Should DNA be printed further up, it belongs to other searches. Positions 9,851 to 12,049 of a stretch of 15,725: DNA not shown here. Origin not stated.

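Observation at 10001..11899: PorE-like domain architecture (beta-propeller + CRD + OmpA_C lipoprotein) without the N-terminal TPR region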

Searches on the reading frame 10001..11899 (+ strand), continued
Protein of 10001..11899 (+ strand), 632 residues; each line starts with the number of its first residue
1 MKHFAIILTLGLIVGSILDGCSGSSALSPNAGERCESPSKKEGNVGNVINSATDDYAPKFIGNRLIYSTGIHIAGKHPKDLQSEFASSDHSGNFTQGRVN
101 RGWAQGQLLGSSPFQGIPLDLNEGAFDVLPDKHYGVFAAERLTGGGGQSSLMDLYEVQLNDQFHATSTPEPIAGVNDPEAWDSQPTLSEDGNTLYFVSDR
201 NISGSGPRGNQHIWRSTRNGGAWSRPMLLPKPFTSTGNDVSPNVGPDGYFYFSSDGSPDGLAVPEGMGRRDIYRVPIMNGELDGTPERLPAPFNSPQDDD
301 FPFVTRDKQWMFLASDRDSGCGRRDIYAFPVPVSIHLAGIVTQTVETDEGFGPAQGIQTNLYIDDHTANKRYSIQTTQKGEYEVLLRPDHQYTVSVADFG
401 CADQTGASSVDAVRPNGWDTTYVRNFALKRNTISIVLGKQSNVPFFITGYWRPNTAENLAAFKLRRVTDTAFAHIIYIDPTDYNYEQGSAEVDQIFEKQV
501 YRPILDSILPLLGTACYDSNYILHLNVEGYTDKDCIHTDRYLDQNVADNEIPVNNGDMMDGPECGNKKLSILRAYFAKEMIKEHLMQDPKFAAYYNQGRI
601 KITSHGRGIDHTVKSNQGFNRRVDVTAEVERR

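Call 49: find_related_loci(query=A2, collection=genome_contigs, flank=8000)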
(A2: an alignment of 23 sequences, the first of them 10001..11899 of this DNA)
Query A2 (632 aa) in genome_contigs; peptide patterns used: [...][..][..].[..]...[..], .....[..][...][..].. (x = any residue, [..] = any of these).
599 stretches matched a pattern (row limit reached: there are more); 569 encode a relative of the query (tblastn E <= 1e-3); the best 80 are kept; 80 distinct loci.
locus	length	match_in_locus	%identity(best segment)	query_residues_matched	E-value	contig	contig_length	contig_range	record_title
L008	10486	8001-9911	36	11-632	2e-107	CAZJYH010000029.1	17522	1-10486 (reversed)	MAG TPA_asm: uncultured Alphaproteobacteria bacterium isolate SRP342105_co1_110 genome assembly, contig: NODE_4331_lengt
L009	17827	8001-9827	33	44-631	5e-87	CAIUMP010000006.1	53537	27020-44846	MAG: uncultured Ignavibacteriae bacterium isolate Ki2-D3_bin-1418 genome assembly, contig: bin-1418:06/62, whole genome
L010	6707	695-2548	31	2-632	7e-72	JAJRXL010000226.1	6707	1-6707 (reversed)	MAG: Bacteroidetes bacterium isolate Dive96_bin3.154 k141_1633353, whole genome shotgun sequence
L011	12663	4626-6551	31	41-622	6e-67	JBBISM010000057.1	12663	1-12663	MAG: Ignavibacteria bacterium isolate QNS170220_bin_373 NODE_1800_length_12663_cov_3.387294, whole genome shotgun sequen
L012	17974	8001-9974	29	41-631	9e-65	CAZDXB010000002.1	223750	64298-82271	MAG TPA_asm: uncultured Hyphomicrobiales bacterium isolate SRP141376_co1_185 genome assembly, contig: NODE_66_length_223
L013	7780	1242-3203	29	46-631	2e-64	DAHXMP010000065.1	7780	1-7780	MAG TPA_asm: Bacteroidetes bacterium isolate clean1621 k141_27442, whole genome shotgun sequence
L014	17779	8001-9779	28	1-600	7e-64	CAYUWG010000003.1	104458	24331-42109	MAG TPA_asm: uncultured Chromatiales bacterium isolate SRP093185_co1_160 genome assembly, contig: NODE_42_length_104458_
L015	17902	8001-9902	31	43-611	5e-64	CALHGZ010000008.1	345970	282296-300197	MAG: Candidatus Kapabacteria bacterium isolate N1_Bin_METABAT__253_1 genome assembly, contig: c_000001676443, whole geno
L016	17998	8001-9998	29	1-622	9e-64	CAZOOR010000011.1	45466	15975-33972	MAG TPA_asm: uncultured Hyphomicrobiales bacterium isolate binchicken_co67_141 genome assembly, contig: NODE_679_length_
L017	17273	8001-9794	31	8-629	1e-63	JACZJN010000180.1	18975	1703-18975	MAG: Bacteroidetes bacterium isolate MAG20 bacteria_1_contig_1263605, whole genome shotgun sequence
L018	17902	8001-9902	31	43-622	1e-63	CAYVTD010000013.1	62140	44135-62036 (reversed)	MAG TPA_asm: uncultured Hyphomicrobiales bacterium isolate binchicken_co74_407 genome assembly, contig: NODE_864_length_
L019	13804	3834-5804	29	43-631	1e-62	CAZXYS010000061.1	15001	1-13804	MAG TPA_asm: uncultured Hyphomicrobiales bacterium isolate SRP141376_co1_372 genome assembly, contig: NODE_7899_length_1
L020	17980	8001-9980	27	41-631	2e-61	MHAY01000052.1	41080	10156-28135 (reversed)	MAG: Ignavibacteria bacterium RIFOXYC2_FULL_35_21 rifoxyc2_full_scaffold_349, whole genome shotgun sequence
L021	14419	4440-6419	28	41-631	4e-60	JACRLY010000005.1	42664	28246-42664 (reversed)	MAG: Ignavibacteriae bacterium isolate NC_groundwater_1893_Pr3_B-0.1um_34_8 SR2-18-B1_coassembly_109577, whole genome sh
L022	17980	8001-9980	27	41-631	3e-59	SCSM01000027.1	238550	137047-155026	MAG: Bacteroidetes bacterium isolate FW215_bin.12 FW215_bin.12-69010, whole genome shotgun sequence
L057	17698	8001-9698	25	8-628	1e-36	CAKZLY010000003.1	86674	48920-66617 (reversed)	MAG TPA_asm: uncultured Ignavibacteria bacterium isolate SRR5214706_bin.14_CONCOCT_v1.1_MAG genome assembly, contig: ERZ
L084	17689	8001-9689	25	6-628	2e-30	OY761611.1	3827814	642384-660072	MAG: Candidatus Kapabacteria bacterium isolate 963550f5-4d88-4eb0-99f7-25ebda648600 genome assembly, chromosome: 1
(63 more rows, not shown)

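Call 57: find_encoding_contigs(protein=P0043, flank=8000, max_places=3)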
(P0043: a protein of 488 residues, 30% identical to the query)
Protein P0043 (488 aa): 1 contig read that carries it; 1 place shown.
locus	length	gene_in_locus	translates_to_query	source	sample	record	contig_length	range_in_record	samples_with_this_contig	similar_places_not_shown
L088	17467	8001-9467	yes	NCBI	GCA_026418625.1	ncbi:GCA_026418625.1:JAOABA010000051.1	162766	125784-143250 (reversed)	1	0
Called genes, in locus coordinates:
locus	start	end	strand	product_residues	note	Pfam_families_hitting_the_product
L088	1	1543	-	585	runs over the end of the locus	PF14870:PSII_BNR (faint), PF15902:Sortilin-Vps10 (weak), PF16656:Pur_ac_phosph_N (faint), PF25788:Ig_Rha78A_N (faint), PF18962:Por_Secre_tail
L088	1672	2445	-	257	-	PF00535:Glycos_transf_2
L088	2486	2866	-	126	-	PF01245:Ribosomal_L19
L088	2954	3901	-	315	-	PF07992:Pyr_redox_2, PF13738:Pyr_redox_3, PF00070:Pyr_redox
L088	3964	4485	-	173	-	PF01066:CDP-OH_P_transf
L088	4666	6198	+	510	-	PF07676:PD40 (weak), PF00691:OmpA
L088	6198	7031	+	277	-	PF14805:THDPS_N_2, PF00132:Hexapep (weak), PF14602:Hexapep_2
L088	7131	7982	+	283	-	PF13568:OMP_b-brl_2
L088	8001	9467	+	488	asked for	PF07676:PD40, PF00691:OmpA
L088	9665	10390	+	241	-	PF11967:RecO_N, PF02565:RecO_C (weak)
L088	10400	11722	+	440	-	PF01595:CNNM, PF00571:CBS, PF03471:CorC_HlyC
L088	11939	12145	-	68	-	-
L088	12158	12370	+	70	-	-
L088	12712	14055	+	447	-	PF02085:Cytochrom_CIII (faint), PF14522:Cytochrome_C7 (faint), PF22113:Mtrc-MtrF_II-IV_dom (faint)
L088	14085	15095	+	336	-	PF00581:Rhodanese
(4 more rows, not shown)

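Call 58: find_encoding_contigs(protein=P0044, flank=8000, max_places=3)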
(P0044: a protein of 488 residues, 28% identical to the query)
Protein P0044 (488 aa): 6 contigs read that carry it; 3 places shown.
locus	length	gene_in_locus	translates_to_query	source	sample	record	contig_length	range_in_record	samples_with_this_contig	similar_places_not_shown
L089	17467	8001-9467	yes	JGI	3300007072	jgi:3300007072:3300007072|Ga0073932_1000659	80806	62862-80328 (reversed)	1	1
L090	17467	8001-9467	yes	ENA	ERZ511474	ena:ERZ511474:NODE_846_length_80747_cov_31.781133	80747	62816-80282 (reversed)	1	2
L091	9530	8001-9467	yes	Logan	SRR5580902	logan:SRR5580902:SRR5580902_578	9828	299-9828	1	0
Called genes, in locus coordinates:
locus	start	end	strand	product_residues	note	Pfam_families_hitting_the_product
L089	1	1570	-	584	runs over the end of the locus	PF15902:Sortilin-Vps10 (weak), PF18962:Por_Secre_tail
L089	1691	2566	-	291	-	PF00535:Glycos_transf_2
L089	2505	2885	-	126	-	PF01245:Ribosomal_L19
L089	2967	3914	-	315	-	PF07992:Pyr_redox_2, PF13738:Pyr_redox_3, PF00070:Pyr_redox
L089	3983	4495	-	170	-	PF01066:CDP-OH_P_transf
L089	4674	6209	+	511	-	PF07676:PD40, PF00691:OmpA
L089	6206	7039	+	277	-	PF14805:THDPS_N_2, PF25087:GMPPB_C (faint), PF00132:Hexapep (weak), PF14602:Hexapep_2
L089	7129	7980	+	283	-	PF13568:OMP_b-brl_2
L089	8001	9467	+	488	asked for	PF07676:PD40, PF00691:OmpA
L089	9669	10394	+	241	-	PF11967:RecO_N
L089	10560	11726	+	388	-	PF01595:CNNM, PF00571:CBS, PF03471:CorC_HlyC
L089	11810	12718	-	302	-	PF02129:Peptidase_S15, PF06500:FrsA-like, PF12740:PETase, PF01738:DLH, PF20434:BD-FAE (weak), PF00561:Abhydrolase_1 (weak), PF12146:Hydrolase_4 (faint), PF08840:BAAT_C (weak)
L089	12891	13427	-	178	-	PF04093:MreD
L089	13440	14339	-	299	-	PF04085:MreC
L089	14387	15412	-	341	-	PF06723:MreB_Mbl, PF00022:Actin (faint), PF25216:Volactin (faint), PF11104:PilM_2 (faint), PF25229:Salactin (faint), PF00012:HSP70, PF14450:FtsA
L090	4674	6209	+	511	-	PF07676:PD40, PF00691:OmpA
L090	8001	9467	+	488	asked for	PF07676:PD40, PF00691:OmpA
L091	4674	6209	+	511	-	PF07676:PD40, PF00691:OmpA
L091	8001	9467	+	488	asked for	PF07676:PD40, PF00691:OmpA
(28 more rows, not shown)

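Call 75: search_protein_families(library=pfam, proteins=[L057:5502-6287:+, L057:6366-7853:-, L057:7965-9707:+, L057:9714-11717:-, L057:11891-12760:+, L084:5377-6699:+, L084:6696-7808:-, L084:7983-9722:+, L084:9815-12274:-, L084:12368-12964:-], max_evalue=0.001)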
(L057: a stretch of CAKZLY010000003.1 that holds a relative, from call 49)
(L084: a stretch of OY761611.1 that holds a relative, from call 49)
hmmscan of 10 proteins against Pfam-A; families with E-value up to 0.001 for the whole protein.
L057:5502-6287:+ (261 aa): 2 families
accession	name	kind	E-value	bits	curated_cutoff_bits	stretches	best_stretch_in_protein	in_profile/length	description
PF01476.26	LysM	-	5.1e-06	26.8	20.9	1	180-224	7-43/43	LysM domain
PF10046.14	BLOC1_2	-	0.00047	20.9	33.4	0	35-73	30-68/96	Biogenesis of lysosome-related organelles complex-1 subunit 2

L057:6366-7853:- (495 aa): 0 families

L057:7965-9707:+ (580 aa): 1 family
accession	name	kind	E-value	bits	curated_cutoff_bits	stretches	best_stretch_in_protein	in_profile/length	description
PF07676.18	PD40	-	3e-17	62.5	20.9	1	154-189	5-38/38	WD40-like Beta Propeller Repeat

L057:9714-11717:- (667 aa): 2 families
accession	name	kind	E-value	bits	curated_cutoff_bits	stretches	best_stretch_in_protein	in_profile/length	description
PF00691.25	OmpA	-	2.7e-23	82.6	27.2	1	565-660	1-98/98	OmpA family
PF07676.18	PD40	-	2.2e-16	59.7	20.9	2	192-233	2-37/38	WD40-like Beta Propeller Repeat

L057:11891-12760:+ (289 aa): 3 families
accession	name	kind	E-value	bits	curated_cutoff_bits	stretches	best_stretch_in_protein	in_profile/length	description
PF10418.14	DHODB_Fe-S_bind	-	3.1e-12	46.4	23.9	1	212-249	1-41/41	Iron-sulfur cluster binding domain of dihydroorotate dehydrogenase B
PF00970.30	FAD_binding_6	-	0.00032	21.4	21.1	1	4-91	4-96/99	Oxidoreductase FAD-binding domain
PF00175.26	NAD_binding_1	-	0.00033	21.7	22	1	104-197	2-108/109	Oxidoreductase NAD-binding domain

L084:5377-6699:+ (440 aa): 1 family
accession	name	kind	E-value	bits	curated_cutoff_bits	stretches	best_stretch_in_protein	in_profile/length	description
PF01425.27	Amidase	-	2e-91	307.8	27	1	49-431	42-444/445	Amidase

L084:6696-7808:- (370 aa): 2 families
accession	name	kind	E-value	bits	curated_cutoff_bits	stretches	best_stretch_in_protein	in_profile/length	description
PF01168.26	Ala_racemase_N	-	1.8e-58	198.3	24.1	1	8-226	1-219/220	Alanine racemase, N-terminal domain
PF00842.27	Ala_racemase_C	-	2.3e-44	150.5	25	1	240-368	1-127/127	Alanine racemase, C-terminal domain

L084:7983-9722:+ (579 aa): 1 family
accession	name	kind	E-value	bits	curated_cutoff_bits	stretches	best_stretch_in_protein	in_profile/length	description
PF07676.18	PD40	-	6.8e-10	39.1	20.9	1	147-182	4-37/38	WD40-like Beta Propeller Repeat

L084:9815-12274:- (819 aa): 4 families
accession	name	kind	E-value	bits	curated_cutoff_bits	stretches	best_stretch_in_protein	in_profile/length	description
PF00501.34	AMP-binding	-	2e-65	221.5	29.9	1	5-364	8-384/384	AMP-binding enzyme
PF01553.26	Acyltransferase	-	3.7e-28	98.4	23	1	640-767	1-131/132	Acyltransferase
PF00550.31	PP-binding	-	3.4e-10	40.5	20.8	1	541-591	18-67/67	Phosphopantetheine attachment site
PF13193.12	AMP-binding_C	-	5.8e-05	24.4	24.5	1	424-497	9-76/76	AMP-binding enzyme C-terminal domain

L084:12368-12964:- (198 aa): 1 family
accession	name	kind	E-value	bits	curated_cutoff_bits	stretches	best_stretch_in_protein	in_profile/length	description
PF01063.24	Aminotran_4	-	1.7e-12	48.1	28.5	1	4-184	2-216/223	Amino-transferase class IV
